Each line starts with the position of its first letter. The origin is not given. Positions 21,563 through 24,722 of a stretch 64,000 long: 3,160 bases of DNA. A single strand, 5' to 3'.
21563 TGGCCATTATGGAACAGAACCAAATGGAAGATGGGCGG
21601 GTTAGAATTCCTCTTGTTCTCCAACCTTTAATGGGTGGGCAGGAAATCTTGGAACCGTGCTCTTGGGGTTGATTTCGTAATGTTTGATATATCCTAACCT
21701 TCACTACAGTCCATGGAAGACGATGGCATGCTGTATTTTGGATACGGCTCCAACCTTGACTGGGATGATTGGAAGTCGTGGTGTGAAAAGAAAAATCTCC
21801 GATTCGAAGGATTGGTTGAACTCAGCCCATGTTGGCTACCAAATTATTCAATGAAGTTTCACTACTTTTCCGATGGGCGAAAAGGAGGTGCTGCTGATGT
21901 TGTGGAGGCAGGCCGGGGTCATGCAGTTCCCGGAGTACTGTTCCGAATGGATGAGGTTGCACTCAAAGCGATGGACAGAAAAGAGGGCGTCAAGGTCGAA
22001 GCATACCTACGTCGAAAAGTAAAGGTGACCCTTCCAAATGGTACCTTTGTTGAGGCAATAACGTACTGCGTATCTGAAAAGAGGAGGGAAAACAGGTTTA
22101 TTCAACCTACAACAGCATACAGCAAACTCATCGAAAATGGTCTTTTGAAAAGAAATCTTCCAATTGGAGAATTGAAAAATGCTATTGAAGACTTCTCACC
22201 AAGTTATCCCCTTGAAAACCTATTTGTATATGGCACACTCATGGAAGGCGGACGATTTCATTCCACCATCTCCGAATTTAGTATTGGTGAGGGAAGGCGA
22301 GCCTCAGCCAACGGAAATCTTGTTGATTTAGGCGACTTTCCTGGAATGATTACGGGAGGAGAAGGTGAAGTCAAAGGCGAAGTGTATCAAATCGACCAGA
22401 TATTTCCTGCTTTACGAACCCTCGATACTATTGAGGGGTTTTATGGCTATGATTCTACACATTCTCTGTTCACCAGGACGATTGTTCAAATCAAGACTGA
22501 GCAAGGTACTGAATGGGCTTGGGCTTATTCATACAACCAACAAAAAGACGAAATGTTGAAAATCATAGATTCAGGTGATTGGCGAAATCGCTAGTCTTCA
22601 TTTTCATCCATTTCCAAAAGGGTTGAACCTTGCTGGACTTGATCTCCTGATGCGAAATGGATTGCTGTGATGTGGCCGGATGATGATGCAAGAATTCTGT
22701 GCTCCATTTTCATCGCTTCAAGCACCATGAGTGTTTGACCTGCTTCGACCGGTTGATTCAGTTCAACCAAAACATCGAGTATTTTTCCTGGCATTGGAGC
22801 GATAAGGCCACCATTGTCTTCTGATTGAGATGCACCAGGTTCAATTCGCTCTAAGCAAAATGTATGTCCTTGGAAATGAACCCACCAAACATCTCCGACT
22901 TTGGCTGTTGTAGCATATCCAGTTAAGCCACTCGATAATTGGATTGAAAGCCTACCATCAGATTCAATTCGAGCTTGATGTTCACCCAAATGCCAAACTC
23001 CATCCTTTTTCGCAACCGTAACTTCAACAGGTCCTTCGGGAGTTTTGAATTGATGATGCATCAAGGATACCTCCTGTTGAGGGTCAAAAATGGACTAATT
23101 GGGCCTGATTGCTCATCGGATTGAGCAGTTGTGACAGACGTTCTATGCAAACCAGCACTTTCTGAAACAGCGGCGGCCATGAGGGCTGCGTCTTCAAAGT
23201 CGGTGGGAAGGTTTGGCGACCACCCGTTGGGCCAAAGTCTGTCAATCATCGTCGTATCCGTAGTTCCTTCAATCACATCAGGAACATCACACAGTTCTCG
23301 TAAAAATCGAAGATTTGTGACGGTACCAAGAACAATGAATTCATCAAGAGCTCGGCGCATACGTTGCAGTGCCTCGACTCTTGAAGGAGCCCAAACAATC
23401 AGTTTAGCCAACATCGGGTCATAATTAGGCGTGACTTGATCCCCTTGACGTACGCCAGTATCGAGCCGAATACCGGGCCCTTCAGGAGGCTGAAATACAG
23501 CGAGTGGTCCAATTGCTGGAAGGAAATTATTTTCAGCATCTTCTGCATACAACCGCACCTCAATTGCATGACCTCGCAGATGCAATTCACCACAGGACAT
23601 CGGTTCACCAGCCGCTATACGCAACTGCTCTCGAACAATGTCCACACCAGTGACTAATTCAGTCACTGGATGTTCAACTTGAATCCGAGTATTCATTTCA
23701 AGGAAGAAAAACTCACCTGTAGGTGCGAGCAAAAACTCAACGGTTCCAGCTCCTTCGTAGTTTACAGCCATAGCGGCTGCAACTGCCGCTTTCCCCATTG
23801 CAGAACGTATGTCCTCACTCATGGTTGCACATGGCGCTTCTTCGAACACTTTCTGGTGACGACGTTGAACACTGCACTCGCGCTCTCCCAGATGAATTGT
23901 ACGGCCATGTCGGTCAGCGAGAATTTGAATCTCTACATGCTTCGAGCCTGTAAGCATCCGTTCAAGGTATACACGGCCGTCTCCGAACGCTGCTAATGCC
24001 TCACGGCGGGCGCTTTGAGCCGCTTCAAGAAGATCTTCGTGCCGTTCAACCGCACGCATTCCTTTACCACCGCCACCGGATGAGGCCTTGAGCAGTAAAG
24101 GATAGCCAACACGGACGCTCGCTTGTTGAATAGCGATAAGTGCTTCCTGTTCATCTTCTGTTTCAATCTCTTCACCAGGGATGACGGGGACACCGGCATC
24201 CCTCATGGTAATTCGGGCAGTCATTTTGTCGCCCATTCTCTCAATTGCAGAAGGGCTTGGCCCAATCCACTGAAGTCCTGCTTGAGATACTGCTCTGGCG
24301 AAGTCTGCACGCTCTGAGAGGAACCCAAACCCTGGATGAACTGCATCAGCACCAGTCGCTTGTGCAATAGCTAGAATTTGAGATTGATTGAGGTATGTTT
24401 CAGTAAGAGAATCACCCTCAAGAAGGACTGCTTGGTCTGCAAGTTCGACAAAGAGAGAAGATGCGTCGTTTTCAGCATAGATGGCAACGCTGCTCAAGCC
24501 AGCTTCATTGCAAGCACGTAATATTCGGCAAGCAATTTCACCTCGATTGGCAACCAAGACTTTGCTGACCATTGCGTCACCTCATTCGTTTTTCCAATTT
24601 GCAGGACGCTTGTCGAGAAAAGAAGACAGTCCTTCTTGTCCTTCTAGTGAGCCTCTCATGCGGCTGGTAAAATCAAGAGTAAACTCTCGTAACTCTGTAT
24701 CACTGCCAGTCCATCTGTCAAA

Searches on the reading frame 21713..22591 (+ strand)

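Call 20: search_protein_families(library=pfam, proteins=[window:21713-22591:+], max_evalue=0.001)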
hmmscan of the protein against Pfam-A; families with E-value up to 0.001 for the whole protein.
window:21713-22591:+ (293 aa): 2 families
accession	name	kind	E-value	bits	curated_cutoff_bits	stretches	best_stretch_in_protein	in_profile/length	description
PF06094.17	GGACT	-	1.2e-34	119.9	22.8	2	170-291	1-119/120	Gamma-glutamyl cyclotransferase, AIG2-like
PF13772.11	AIG2_2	-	8.3e-14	52.2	27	1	72-150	2-76/83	AIG2-like family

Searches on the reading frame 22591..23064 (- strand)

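Call 20: search_protein_families(library=pfam, proteins=[window:22591-23064:-], max_evalue=0.001)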
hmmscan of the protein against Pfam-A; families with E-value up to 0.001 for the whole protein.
window:22591-23064:- (157 aa): 3 families
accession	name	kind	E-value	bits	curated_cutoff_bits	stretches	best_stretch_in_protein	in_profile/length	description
PF00364.28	Biotin_lipoyl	-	1e-15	57.7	22.1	1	89-151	5-72/73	Biotin-requiring enzyme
PF13533.13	Biotin_lipoyl_2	-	3.5e-10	39.9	29.8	1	90-116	6-32/32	Biotin-lipoyl like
PF13437.12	HlyD_3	-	1.8e-05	25.9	22.2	0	88-116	3-31/106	HlyD family secretion protein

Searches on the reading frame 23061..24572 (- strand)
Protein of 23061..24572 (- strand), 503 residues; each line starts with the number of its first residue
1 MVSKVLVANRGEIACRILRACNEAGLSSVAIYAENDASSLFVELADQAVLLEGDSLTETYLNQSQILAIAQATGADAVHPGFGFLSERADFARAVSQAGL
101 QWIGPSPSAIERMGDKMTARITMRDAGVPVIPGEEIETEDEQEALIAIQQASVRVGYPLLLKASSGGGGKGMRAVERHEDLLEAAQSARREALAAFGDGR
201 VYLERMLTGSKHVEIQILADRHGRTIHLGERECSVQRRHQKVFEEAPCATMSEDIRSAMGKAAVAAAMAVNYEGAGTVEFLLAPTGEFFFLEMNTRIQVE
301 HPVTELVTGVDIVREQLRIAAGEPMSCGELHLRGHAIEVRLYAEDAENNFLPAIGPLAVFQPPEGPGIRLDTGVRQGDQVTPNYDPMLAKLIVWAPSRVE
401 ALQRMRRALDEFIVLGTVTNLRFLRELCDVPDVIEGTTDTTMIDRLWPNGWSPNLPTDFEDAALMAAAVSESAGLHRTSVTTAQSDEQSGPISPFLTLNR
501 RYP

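Call 20: search_protein_families(library=pfam, proteins=[window:23061-24572:-], max_evalue=0.001)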
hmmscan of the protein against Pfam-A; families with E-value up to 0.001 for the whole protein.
window:23061-24572:- (503 aa): 4 families
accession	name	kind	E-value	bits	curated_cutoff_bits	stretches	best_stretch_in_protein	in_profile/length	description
PF02786.22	CPSase_L_D2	-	5.6e-71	238.8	19.8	1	115-325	1-208/211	Carbamoyl-phosphate synthase L chain, ATP binding domain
PF00289.28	Biotin_carb_N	-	1.1e-41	142.2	25.5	1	1-110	1-110/110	Biotin carboxylase, N-terminal domain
PF02785.25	Biotin_carb_C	-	4.5e-37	126.9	32.4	1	338-444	1-107/108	Biotin carboxylase C-terminal domain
PF07478.18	Dala_Dala_lig_C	-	1.2e-11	44.9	24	1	123-295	2-174/204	D-ala D-ala ligase C-terminus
